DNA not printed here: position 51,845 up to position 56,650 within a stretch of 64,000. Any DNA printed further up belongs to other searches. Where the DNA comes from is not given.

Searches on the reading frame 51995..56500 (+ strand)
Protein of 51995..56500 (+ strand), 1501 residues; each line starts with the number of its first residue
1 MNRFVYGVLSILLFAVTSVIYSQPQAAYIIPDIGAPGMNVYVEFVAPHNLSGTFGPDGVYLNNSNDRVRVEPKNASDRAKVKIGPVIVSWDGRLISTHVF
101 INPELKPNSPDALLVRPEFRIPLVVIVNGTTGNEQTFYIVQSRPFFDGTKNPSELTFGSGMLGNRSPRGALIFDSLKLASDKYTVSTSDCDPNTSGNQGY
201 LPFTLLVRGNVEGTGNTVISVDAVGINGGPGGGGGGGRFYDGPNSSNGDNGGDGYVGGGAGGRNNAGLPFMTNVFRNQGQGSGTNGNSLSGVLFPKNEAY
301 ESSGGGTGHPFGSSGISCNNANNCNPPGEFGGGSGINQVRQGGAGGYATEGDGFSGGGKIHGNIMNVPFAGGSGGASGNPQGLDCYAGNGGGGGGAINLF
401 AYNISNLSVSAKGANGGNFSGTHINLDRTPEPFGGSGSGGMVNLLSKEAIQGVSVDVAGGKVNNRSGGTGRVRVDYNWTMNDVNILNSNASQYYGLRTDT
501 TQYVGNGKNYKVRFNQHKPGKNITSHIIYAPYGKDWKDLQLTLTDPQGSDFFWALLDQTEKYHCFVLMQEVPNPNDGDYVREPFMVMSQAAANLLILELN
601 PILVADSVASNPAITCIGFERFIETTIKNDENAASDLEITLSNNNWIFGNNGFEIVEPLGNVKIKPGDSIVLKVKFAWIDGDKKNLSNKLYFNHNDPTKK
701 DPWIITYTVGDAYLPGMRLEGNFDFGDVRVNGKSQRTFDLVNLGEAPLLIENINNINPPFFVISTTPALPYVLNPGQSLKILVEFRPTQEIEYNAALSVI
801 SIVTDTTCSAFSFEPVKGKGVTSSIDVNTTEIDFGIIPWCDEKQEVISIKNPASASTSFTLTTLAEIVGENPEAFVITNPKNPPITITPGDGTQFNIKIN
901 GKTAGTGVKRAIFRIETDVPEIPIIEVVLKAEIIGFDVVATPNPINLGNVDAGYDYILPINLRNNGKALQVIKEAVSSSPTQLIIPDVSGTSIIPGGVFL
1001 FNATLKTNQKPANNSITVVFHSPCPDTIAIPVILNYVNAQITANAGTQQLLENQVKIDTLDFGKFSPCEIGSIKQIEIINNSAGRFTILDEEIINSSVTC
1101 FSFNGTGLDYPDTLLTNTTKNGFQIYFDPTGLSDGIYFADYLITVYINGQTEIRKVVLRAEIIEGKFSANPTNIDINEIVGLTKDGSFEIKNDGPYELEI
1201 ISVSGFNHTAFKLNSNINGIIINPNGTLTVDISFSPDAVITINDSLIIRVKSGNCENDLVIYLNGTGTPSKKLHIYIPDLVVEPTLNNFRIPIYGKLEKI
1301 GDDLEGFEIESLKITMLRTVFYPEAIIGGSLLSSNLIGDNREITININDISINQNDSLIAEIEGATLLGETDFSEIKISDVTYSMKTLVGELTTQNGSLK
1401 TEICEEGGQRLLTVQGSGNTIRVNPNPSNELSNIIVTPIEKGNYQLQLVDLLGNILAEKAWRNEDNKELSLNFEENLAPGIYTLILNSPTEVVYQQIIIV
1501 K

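Call 58: search_protein_families(library=pfam, proteins=[window:51995-56500:+], max_evalue=0.00001)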
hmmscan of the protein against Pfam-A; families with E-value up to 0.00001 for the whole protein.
window:51995-56500:+ (1501 aa): 7 families
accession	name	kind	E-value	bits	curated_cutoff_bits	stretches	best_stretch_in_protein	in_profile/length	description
PF22544.2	HYDIN_VesB_CFA65-like_Ig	-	6.7e-16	58.8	25.5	1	719-800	5-85/100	HYDIN/CFA65/VesB-like, Ig-like domain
PF22073.2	Cep192_D4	-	1.2e-14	54.9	35.5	0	1182-1267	20-111/112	Cep192 domain 4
PF07610.17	DUF1573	-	3.1e-10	40.4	26.1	0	722-795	7-77/98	Protein of unknown function (DUF1573)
PF15780.11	ASH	-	8.7e-10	39.1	27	0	723-800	14-89/98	Abnormal spindle-like microcephaly-assoc'd, ASPM-SPD-2-Hydin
PF24507.1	Ig_CFAP65_4th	-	1.7e-08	35.1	27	0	1188-1267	2-76/76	CFAP65, fourth Ig-like domain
PF18962.6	Por_Secre_tail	-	1.6e-07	31.9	27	1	1424-1499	2-75/75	Secretion system C-terminal sorting domain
PF24798.1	Ig-CFAP74_4th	-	4.8e-06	27.1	28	0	828-877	2-52/95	CFAP74 forth Ig-like domain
